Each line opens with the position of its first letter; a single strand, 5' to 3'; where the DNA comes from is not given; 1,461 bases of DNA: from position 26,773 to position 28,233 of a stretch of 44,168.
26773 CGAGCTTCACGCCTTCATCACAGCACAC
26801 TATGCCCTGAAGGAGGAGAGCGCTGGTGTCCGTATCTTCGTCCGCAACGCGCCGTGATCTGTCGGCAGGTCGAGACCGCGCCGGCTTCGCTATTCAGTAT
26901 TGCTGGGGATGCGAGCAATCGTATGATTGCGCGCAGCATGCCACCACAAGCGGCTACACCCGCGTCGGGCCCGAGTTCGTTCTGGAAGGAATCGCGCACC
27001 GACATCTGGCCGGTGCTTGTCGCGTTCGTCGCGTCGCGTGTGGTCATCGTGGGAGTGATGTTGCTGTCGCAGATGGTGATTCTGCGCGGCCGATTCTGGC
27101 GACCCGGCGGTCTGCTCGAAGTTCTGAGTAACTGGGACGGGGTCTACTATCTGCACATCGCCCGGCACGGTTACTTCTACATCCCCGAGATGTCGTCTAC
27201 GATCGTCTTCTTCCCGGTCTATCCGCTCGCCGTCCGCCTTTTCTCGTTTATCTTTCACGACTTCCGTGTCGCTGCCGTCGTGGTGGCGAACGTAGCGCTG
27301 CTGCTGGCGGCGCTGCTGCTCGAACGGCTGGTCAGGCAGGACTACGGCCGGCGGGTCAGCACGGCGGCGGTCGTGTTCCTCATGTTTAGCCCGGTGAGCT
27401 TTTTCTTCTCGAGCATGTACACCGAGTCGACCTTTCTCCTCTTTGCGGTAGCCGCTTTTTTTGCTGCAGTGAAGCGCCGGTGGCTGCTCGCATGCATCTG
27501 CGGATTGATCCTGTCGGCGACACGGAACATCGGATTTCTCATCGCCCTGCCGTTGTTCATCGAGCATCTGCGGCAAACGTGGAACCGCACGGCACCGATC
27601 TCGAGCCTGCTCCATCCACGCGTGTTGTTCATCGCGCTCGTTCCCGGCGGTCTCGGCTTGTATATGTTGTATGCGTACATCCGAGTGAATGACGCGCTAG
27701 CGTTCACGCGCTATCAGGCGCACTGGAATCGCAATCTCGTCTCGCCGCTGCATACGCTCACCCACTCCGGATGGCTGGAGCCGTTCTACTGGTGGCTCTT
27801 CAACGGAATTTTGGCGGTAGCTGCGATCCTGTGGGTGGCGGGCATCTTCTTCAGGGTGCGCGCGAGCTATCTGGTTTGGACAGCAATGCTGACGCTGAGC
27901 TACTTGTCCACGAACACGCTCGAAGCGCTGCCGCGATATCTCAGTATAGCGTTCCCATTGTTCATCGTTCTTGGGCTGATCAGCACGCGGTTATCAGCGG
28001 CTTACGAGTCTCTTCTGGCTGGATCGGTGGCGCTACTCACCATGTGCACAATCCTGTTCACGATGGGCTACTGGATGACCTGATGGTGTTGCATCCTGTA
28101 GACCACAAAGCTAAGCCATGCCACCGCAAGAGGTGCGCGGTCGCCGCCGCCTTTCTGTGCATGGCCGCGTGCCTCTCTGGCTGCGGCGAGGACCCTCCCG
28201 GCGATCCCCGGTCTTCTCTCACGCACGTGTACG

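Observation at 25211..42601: Iterated GT-C / lipoprotein modules: six GT-C glycosyltransferases, five of them PIG-V-like, in 17 kb, four followed by a cognate lipoprotein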

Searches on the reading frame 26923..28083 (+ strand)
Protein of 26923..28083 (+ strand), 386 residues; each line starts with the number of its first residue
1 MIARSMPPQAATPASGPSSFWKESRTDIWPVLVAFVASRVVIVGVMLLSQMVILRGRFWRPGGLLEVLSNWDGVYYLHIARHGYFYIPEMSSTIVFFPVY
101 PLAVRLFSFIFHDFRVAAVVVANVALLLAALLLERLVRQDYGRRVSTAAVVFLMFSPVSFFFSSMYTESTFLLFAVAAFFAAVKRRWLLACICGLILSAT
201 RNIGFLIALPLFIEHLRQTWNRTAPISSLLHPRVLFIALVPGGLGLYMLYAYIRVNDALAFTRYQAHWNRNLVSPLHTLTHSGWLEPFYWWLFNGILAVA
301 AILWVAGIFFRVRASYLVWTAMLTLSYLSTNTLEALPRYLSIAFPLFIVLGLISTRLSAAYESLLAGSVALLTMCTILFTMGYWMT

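Call 4: search_protein_families(library=pfam, proteins=[window:26923-28083:+], max_evalue=1)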
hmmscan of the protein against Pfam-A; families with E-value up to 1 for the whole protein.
window:26923-28083:+ (386 aa): 1 family
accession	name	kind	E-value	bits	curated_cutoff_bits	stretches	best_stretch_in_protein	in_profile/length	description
PF04188.19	Mannosyl_trans2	-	6.7e-11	42.6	22.4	1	64-181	54-179/443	Mannosyltransferase (PIG-V)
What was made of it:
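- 26923..28083 (+): PIG-V-like GT-C A. PF04188 scores 42.6 bits (call 4).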

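Call 9: search_protein_families(library=ncbifam, proteins=[window:26923-28083:+], max_evalue=0.1)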
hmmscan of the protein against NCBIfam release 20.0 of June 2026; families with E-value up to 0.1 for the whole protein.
window:26923-28083:+ (386 aa): 1 family
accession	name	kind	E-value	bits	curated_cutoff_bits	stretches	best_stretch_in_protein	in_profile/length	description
NF046093.1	AZOBR_p60025_fam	subfamily_domain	4.7e-05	22.7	150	1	98-230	95-227/232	AZOBR_p60025 family cell surface glycopolymer formation protein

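Call 48: find_related_loci(query=A4, collection=genome_contigs, flank=10000)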
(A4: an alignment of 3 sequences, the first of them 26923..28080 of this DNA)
Query A4 (386 aa) in genome_contigs; peptide patterns used: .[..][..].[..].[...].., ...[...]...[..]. (x = any residue, [..] = any of these).
598 stretches matched a pattern (row limit reached: there are more); 551 encode a relative of the query (tblastn E <= 1e-3); the best 80 are kept; 79 distinct loci.
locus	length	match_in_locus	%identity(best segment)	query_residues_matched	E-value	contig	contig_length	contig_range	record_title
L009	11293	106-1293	51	2-386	1e-124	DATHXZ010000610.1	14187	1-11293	MAG TPA_asm: Chthoniobacterales bacterium isolate SMAG_U16198 k141_200017, whole genome shotgun sequence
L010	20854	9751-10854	44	23-386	6e-85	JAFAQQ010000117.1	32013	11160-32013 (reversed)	MAG: Actinomycetota bacterium isolate CP_BM_ER_68 BM_ER_k147_4446918, whole genome shotgun sequence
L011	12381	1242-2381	44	13-386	5e-79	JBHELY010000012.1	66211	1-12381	MAG: Chthoniobacterales bacterium isolate S2_bin.4.strict S2_NODE_12, whole genome shotgun sequence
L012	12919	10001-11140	42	14-386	6e-79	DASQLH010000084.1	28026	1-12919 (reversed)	MAG TPA_asm: Chthoniobacterales bacterium isolate SMAG_U11933 k141_5532907, whole genome shotgun sequence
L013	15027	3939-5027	46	31-386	1e-78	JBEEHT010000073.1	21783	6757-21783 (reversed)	MAG: Verrucomicrobiota bacterium isolate BP_756 scaffold_986596, whole genome shotgun sequence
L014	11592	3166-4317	43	20-386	3e-70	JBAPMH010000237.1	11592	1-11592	MAG: Chthoniobacterales bacterium isolate MFD03584_ilm_asm_bin2 k127_157601, whole genome shotgun sequence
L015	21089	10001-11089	42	31-386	7e-69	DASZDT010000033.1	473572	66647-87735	MAG TPA_asm: Chthoniobacterales bacterium isolate SMAG_U6475 k141_339344, whole genome shotgun sequence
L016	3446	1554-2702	38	4-386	3e-65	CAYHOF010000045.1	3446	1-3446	MAG TPA_asm: uncultured Methanosarcinales archaeon isolate ERP119705_co14_509 genome assembly, contig: NODE_62108_length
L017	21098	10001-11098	32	31-385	2e-47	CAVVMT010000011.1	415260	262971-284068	MAG: Candidatus Eremiobacteraeota bacterium isolate MFD01223.bin.2.32 genome assembly, contig: contig_25440, whole genom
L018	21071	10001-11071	33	31-386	2e-42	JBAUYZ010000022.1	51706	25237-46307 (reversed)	MAG: Candidatus Cybelea sp. isolate MFD09279_ilm_asm_bin4 k127_74362, whole genome shotgun sequence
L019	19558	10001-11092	32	31-386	5e-42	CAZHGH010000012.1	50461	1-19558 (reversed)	MAG TPA_asm: uncultured bacterium isolate SRP272529_co1_161 genome assembly, contig: NODE_814_length_50461_cov_247.34005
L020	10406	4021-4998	31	62-384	8e-39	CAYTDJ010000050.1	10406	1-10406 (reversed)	MAG TPA_asm: uncultured Chloracidobacterium sp. isolate SRP173033_co2_79 genome assembly, contig: NODE_3515_length_10406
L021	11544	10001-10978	34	61-354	7e-39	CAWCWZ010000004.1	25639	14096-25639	MAG: uncultured Actinomycetes bacterium isolate MFD03323.bin.1.10 genome assembly, contig: contig_104258, whole genome s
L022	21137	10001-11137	32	22-385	1e-38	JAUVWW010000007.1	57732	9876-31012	MAG: bacterium isolate CSMAG_1200 CSMAG_1200_k127_758383_length_57732_cov_17.5621, whole genome shotgun sequence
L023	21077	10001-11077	31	30-386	2e-38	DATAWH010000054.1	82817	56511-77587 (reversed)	MAG TPA_asm: Candidatus Cybelea sp. isolate SMAG_U5620 k141_1418602, whole genome shotgun sequence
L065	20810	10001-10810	30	21-282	2e-29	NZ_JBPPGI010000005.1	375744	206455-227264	Gorillibacterium sp. sgz500922 Scaffold5, whole genome shotgun sequence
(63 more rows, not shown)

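Call 58: find_homologous_proteins(query=A2, max_evalue=1e-10)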
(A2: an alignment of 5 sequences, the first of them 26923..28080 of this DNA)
Query A2 (5 sequences) (386 aa, profile of the alignment): 126 proteins with E <= 1e-10 among 8000 candidates; the best 120 are listed.
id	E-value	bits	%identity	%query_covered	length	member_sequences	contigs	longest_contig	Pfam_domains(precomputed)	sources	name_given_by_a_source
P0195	8.2e-173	593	100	99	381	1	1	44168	PF04188.19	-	-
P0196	1.2e-135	471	46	100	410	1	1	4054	PF04188.19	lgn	-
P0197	3.1e-133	463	48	99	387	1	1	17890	PF04188.19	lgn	-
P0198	3.5e-133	463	46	92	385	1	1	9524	PF04188.19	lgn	-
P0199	2.0e-132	460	52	99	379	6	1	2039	PF04188.19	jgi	-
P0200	1.7e-128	447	56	98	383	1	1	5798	PF04188.19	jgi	jgi:hypothetical protein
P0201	5.2e-128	446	57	96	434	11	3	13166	PF04188.19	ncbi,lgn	-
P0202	2.5e-126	440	55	98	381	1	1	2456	PF04188.19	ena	-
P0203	4.1e-126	439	51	92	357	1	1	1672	PF04188.19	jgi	jgi:hypothetical protein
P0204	9.3e-126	438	50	99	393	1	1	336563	PF04188.19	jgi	jgi:hypothetical protein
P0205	1.0e-125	438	51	97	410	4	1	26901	PF04188.19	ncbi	-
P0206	6.9e-125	435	50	92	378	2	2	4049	PF04188.19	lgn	-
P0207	9.0e-125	435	49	95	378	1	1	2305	PF04188.19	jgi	jgi:hypothetical protein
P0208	1.7e-124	434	52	92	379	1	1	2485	-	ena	-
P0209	1.3e-123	431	49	88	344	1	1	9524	-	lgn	-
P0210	2.3e-123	430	50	92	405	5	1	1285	PF04188.19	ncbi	-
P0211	4.4e-123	429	54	92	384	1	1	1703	PF04188.19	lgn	-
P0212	5.1e-123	429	49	92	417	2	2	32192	PF04188.19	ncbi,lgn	-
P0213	5.2e-123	429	45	100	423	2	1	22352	PF04188.19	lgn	-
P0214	6.8e-123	429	56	92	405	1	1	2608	PF04188.19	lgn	-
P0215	7.3e-123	429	54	98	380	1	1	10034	PF04188.19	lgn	-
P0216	1.3e-122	428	51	92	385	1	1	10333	PF04188.19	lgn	-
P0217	1.7e-122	428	51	92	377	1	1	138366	PF04188.19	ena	-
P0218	2.5e-121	424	52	92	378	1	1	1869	PF04188.19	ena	-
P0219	5.4e-121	423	47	99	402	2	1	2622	PF04188.19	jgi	jgi:hypothetical protein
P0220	5.7e-121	423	56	93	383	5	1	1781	PF04188.19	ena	-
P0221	6.4e-121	422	54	87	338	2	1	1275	PF04188.19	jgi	jgi:hypothetical protein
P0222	1.5e-120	421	50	92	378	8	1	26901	PF04188.19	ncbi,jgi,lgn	jgi:hypothetical protein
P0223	1.5e-120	421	56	96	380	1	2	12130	PF04188.19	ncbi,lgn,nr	ncbi:MAG: hypothetical protein H0V56_10135 [Chthoniobacterales bacterium]|nr:hypothetical protein [C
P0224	1.1e-119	418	54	92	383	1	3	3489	PF04188.19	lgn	-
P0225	2.3e-119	417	48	92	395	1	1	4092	PF04188.19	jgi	jgi:hypothetical protein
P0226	5.3e-119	416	48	99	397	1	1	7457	PF04188.19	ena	-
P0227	6.6e-119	416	51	92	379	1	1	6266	PF04188.19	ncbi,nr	ncbi:MAG TPA: mannosyltransferase family protein [Chthoniobacterales bacterium]|nr:mannosyltransfera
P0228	9.6e-119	415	58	90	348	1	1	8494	PF04188.19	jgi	jgi:hypothetical protein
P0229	1.0e-118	415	53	99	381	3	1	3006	PF04188.19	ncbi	-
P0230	6.8e-118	412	55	96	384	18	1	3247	PF04188.19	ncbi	-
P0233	1.3e-117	412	55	93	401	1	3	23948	PF04188.19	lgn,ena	-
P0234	3.3e-117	410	50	92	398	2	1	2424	PF04188.19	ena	-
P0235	8.3e-117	409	50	92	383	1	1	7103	PF04188.19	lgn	-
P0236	9.4e-117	409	51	92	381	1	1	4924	PF04188.19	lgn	-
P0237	3.2e-116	407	57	93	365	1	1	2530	PF04188.19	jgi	-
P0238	5.7e-116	406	58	87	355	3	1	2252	PF04188.19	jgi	-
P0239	6.6e-116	406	48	92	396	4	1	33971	PF04188.19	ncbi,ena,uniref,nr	ncbi:MAG: hypothetical protein AVDCRST_MAG42-1735 [uncultured Chthoniobacterales bacterium]|uniref:G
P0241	1.9e-115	404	47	92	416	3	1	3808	PF04188.19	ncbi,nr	ncbi:MAG: hypothetical protein H0U43_06320 [Chthoniobacterales bacterium]|nr:hypothetical protein [C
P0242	9.8e-115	402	55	92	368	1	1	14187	PF04188.19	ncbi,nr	ncbi:MAG TPA: mannosyltransferase family protein [Chthoniobacterales bacterium]|nr:mannosyltransfera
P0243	1.7e-114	401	60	86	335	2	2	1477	PF04188.19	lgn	-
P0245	3.4e-112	394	50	91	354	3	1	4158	PF04188.19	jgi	-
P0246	4.9e-112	393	54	92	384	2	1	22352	PF04188.19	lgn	-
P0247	2.4e-111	391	49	92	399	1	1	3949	PF04188.19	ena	-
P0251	1.2e-105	372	45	91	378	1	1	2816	PF04188.19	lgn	-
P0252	1.2e-105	372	46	91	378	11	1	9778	PF04188.19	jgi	jgi:hypothetical protein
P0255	1.7e-101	358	43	95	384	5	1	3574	PF04188.19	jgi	jgi:Mannosyltransferase (PIG-V)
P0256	2.2e-101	358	44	94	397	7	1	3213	PF04188.19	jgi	jgi:hypothetical protein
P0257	5.0e-100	354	48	99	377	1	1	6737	PF04188.19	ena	-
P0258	3.0e-99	351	44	96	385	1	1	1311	PF04188.19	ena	-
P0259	2.0e-97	345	45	91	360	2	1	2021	PF04188.19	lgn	-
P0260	2.7e-88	315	48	74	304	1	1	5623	PF04188.19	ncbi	ncbi:MAG: mannosyltransferase family protein, partial [Chthoniobacterales bacterium]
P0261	1.4e-86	309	50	75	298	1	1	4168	PF04188.19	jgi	jgi:hypothetical protein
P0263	5.1e-72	261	58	53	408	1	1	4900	PF04188.19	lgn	-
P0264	2.0e-68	249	50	53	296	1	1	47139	PF04188.19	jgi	jgi:hypothetical protein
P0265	8.7e-54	201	30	90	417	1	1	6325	PF04188.19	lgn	-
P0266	8.6e-53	198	32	74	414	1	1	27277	PF04188.19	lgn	-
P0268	1.4e-52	197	35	77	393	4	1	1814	PF04188.19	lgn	-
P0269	1.4e-50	191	32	74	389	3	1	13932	PF04188.19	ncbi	-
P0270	5.7e-49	185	32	81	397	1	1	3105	PF04188.19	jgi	jgi:Mannosyltransferase (PIG-V)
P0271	8.7e-47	178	32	80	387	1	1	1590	PF04188.19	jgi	jgi:hypothetical protein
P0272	4.4e-46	176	29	74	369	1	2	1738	PF04188.19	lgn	-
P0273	1.2e-42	165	30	84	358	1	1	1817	PF04188.19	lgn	-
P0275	1.3e-41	161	38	27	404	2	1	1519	PF04188.19,PF13231.13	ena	-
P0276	1.1e-40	158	30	72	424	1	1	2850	PF04188.19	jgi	jgi:hypothetical protein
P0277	1.3e-40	158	26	99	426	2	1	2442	PF04188.19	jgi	jgi:Gpi18-like mannosyltransferase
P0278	2.3e-40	157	32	65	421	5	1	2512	PF04188.19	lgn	-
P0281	3.2e-38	150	30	93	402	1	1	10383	PF04188.19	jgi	jgi:hypothetical protein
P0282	9.1e-38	149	30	74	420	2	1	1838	PF04188.19,PF13231.13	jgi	jgi:hypothetical protein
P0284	2.4e-37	147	31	64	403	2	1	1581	PF04188.19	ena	-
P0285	2.7e-37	147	31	54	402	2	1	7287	PF04188.19,PF13231.13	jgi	jgi:hypothetical protein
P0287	5.7e-36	143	30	90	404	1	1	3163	PF04188.19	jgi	jgi:hypothetical protein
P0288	1.6e-35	141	30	82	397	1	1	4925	PF04188.19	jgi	jgi:hypothetical protein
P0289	2.8e-35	140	37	36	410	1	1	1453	PF04188.19,PF13231.13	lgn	-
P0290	5.1e-35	140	31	92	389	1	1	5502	PF04188.19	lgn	-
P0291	1.0e-33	135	30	76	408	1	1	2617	PF04188.19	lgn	-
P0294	3.2e-33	134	35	40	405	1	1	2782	PF04188.19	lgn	-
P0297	5.0e-30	123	34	40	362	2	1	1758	PF04188.19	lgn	-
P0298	1.7e-28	118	27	99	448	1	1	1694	PF04188.19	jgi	jgi:hypothetical protein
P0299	6.0e-28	116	26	73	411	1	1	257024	PF09594.17,PF04188.19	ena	-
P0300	3.3e-27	114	33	40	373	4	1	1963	PF04188.19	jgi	jgi:hypothetical protein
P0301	4.0e-27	114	35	32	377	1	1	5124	PF04188.19,PF13231.13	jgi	-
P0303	1.3e-24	105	29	75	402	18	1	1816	PF04188.19,PF13231.13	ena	-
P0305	1.9e-24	105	28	52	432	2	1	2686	PF09594.17,PF04188.19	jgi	-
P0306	2.0e-24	105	35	45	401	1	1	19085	PF04188.19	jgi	jgi:hypothetical protein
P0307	5.4e-23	100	26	90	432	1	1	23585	PF04188.19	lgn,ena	-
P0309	9.5e-22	96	31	52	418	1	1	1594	PF04188.19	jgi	jgi:hypothetical protein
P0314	1.5e-19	89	33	36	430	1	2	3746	PF04188.19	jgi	jgi:hypothetical protein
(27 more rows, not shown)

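Call 61: find_encoding_contigs(protein=P0213, flank=10000, max_places=1)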
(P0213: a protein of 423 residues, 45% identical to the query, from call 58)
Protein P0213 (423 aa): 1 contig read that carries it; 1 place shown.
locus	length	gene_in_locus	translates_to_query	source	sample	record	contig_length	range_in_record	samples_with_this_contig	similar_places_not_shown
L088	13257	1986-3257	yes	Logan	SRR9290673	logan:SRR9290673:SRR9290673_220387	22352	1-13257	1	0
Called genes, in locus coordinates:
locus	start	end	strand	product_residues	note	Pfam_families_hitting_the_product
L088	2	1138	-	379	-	?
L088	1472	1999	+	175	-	-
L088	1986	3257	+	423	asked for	PF04188:Mannosyl_trans2 (weak)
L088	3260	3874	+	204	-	-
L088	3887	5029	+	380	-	-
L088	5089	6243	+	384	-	PF04188:Mannosyl_trans2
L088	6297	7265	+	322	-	-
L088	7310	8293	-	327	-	PF01073:3Beta_HSD, PF01370:Epimerase, PF05368:NmrA (weak), PF07993:NAD_binding_4 (faint), PF13460:NAD_binding_10, PF16363:GDP_Man_Dehyd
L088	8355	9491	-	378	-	PF03214:RGP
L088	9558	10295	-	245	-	PF00535:Glycos_transf_2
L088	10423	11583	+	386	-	-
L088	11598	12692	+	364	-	-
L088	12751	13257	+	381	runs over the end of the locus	PF04188:Mannosyl_trans2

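Call 62: find_encoding_contigs(protein=P0205, flank=10000, max_places=1)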
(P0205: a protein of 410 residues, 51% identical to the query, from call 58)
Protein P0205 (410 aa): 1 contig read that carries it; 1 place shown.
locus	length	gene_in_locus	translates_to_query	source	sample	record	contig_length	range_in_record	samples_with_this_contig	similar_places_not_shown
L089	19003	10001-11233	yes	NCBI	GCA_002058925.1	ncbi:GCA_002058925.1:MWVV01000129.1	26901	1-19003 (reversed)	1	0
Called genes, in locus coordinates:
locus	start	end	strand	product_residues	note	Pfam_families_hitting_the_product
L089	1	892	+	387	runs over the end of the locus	PF00534:Glycos_transf_1 (weak), PF13692:Glyco_trans_1_4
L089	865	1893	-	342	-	PF03385:STELLO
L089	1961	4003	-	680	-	PF01073:3Beta_HSD, PF01370:Epimerase, PF05368:NmrA, PF13460:NAD_binding_10, PF16363:GDP_Man_Dehyd, PF01073:3Beta_HSD, PF01370:Epimerase, PF04321:RmlD_sub_bind, +4 more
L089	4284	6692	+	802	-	PF09594:GT87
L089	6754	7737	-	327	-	PF01073:3Beta_HSD, PF01370:Epimerase, PF05368:NmrA (weak), PF07993:NAD_binding_4 (faint), PF13460:NAD_binding_10 (weak), PF16363:GDP_Man_Dehyd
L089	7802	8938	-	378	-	PF03214:RGP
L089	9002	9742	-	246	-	PF00535:Glycos_transf_2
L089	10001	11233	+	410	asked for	PF04188:Mannosyl_trans2 (weak)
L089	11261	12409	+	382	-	-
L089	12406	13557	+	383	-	-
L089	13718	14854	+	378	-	PF04188:Mannosyl_trans2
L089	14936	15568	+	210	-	PF00534:Glycos_transf_1, PF13692:Glyco_trans_1_4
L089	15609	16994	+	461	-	PF05977:MFS_3, PF07690:MFS_1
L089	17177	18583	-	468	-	PF00890:FAD_binding_2, PF01134:GIDA (weak), PF07992:Pyr_redox_2, PF12831:FAD_oxidored, PF13450:NAD_binding_8 (weak), PF13738:Pyr_redox_3, PF00070:Pyr_redox, PF02852:Pyr_redox_dim, +2 more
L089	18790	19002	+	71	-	?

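Call 63: find_encoding_contigs(protein=P0204, flank=10000, max_places=1)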
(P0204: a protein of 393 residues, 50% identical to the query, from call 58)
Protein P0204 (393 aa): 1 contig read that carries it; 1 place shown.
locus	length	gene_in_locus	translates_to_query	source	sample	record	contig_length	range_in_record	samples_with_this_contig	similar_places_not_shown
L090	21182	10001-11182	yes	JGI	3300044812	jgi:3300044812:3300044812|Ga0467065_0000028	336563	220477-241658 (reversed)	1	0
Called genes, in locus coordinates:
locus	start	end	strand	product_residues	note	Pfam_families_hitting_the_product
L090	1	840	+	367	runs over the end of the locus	-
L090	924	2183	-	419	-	PF00083:Sugar_tr, PF07690:MFS_1, PF03137:OATP (faint)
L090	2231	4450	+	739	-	PF01553:Acyltransferase, PF00501:AMP-binding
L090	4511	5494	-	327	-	PF01073:3Beta_HSD, PF01370:Epimerase, PF05368:NmrA (weak), PF13460:NAD_binding_10 (weak), PF16363:GDP_Man_Dehyd, PF07993:NAD_binding_4 (weak)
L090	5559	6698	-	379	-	PF03214:RGP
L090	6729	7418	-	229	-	PF00535:Glycos_transf_2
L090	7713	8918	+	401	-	PF04188:Mannosyl_trans2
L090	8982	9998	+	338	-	-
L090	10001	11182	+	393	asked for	PF04188:Mannosyl_trans2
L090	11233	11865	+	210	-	-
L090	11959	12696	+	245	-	PF13489:Methyltransf_23, PF13847:Methyltransf_31 (weak), PF08241:Methyltransf_11, PF08242:Methyltransf_12, PF13649:Methyltransf_25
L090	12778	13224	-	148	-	PF02566:OsmC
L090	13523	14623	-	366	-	PF01408:GFO_IDH_MocA, PF22685:Gal80p_C-like (weak), PF22725:GFO_IDH_MocA_C3, PF02894:GFO_IDH_MocA_C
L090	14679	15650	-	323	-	PF13177:DNA_pol3_delta2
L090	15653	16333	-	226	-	PF13521:AAA_28, PF02223:Thymidylate_kin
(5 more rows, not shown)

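Call 73: predict_structure(alignment_id=A5)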
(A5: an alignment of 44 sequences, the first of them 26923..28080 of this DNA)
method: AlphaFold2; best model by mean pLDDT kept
length: 386 residues; sequences in the alignment: 44
mean_pLDDT: 93.2   pTM: 0.91
mean pLDDT of the five models: 93.2, 92.9, 92.6, 92.6, 92.5
residues with pLDDT >= 90: 329; 70-90: 37; 50-70: 15; < 50: 5
segments of 3 or more residues with pLDDT < 50: 1-3
pLDDT, mean of each block of 10 residues (from residue 1): 48 60 83 98 97 93 94 95 91 94 98 98 98 98 98 97 97 99 98 98 98 96 87 95 98 96 90 94 89 95 98 98 96 93 98 97 98 96 89
secondary structure, 60 per line:
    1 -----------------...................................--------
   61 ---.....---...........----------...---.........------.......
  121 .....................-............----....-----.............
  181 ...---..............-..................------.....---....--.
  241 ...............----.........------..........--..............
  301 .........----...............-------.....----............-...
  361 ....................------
elements in order: H18-52 H64-68 H72-82 H99-107 H114-141 H143-154 H159-162 H168-183 H187-200 H202-219 H226-230 H234-237 H240-255 H260-268 H275-284 H287-309 H314-328 H336-340 H345-356 H358-380

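Call 76: fold_search(model_id=the predicted structure, library=pdb)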
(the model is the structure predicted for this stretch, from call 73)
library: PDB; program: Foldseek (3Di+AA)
matches with E <= 10: 260; with E <= 0.001: 20
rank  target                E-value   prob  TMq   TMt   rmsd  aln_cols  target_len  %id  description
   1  7oci_F                1.9e-05  1.00  0.45  0.30  10.8       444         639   13  Cryo-EM structure of yeast Ost6p containing oligosaccharyltransferase complex (released 2022-02-16)
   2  6ftg_5                2.4e-05  1.00  0.46  0.31  16.0       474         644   11  Subtomogram average of OST-containing ribosome-translocon complexes from canine rough microsomal membranes (released 2018-03-21)
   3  3waj                  9.1e-05  1.00  0.50  0.27  15.8       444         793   14  Crystal structure of the Archaeoglobus fulgidus oligosaccharyltransferase (O29867_ARCFU) complex with Zn and sulfate (released 2013-10-30)
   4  6s7t_A                9.1e-05  1.00  0.47  0.29  12.7       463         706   13  Cryo-EM structure of human oligosaccharyltransferase complex OST-B (released 2019-12-18)
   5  9n9j_I                1.1e-04  1.00  0.48  0.30  15.7       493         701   11  Structure of a GRP94 folding intermediate engaged with a CCDC134- and FKBP11-bound secretory translocon (released 2025-11-19)
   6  5f15                  1.2e-04  1.00  0.53  0.41   7.2       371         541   18  Crystal Structure of ArnT from Cupriavidus metallidurans bound to Undecaprenyl phosphate (released 2016-02-17)
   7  8agb_A                1.3e-04  1.00  0.48  0.32  10.7       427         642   13  Structure of yeast oligosaccharylransferase complex with lipid-linked oligosaccharide bound (released 2022-12-07)
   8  8pn9_A                1.5e-04  1.00  0.52  0.34  12.5       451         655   11  Structure of human oligosaccharyltransferase OST-A complex bound to NGI-1 (released 2024-05-08)
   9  5gmy_A                1.5e-04  1.00  0.50  0.26  14.9       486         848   14  Crystal structure of the Archaeoglobus fulgidus oligosaccharyltransferase (O29867_ARCFU) tethered with an acceptor pep (released 2017-02-01)
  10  8b6l_I                1.6e-04  1.00  0.51  0.32  15.4       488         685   11  Subtomogram average of the human Sec61-TRAP-OSTA-translocon (released 2022-12-07)
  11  3wak                  1.9e-04  1.00  0.46  0.23  16.9       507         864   14  Crystal structure of the Archaeoglobus fulgidus oligosaccharyltransferase (O29867_ARCFU) in the apo form (released 2013-10-30)
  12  6ezn_F                1.9e-04  1.00  0.47  0.31  14.6       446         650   14  Cryo-EM structure of the yeast oligosaccharyltransferase (OST) complex (released 2018-01-17)
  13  8imx_U                2.1e-04  1.00  0.51  0.47  11.3       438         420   10  Cryo-EM structure of GPI-T with a chimeric GPI-anchored protein (released 2023-08-16)
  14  6c26_A                4.2e-04  1.00  0.51  0.33   9.6       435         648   13  The Cryo-EM structure of a eukaryotic oligosaccharyl transferase complex (released 2018-01-31)
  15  6s7o_A                4.6e-04  1.00  0.51  0.34  11.0       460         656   11  Cryo-EM structure of human oligosaccharyltransferase complex OST-A (released 2019-12-18)
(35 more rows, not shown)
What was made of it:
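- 26923..28083 (+): AF2 pLDDT is 93.2 and Foldseek matches GT-C structures (calls 73, 76).
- On PIG-V/Gpi18 (Pfam PF04188 Mannosyl_trans2; CAZy GT76): The AF2 model of A (pLDDT 93.2) matches STT3, AglB, ArnT, PglB, ALG9/12, Emb and PimE (calls 73, 76).
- GT-C fold and PIG-V family scores (calls 4, 73, 76).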

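Call 92: search_protein_families(library=pfam, proteins=[L065:11136-11729:+, L065:11866-12870:+, L065:9986-11119:+], max_evalue=0.01)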
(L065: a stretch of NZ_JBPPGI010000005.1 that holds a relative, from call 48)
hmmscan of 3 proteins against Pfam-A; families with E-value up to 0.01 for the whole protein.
L065:11136-11729:+ (197 aa): 1 family
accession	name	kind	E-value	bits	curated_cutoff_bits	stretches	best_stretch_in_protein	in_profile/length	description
PF22895.2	DUF7024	-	0.0012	19.2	24.4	1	83-194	33-141/145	Domain of unknown function (DUF7024)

L065:11866-12870:+ (334 aa): 2 families
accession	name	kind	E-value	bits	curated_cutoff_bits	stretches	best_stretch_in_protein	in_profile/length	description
PF00535.33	Glycos_transf_2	-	1.5e-27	97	23.3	1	10-179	1-166/168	Glycosyl transferase family 2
PF13641.12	Glyco_tranf_2_3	-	0.0064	17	27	1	9-108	3-96/230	Glycosyltransferase like family 2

L065:9986-11119:+ (377 aa): 0 families
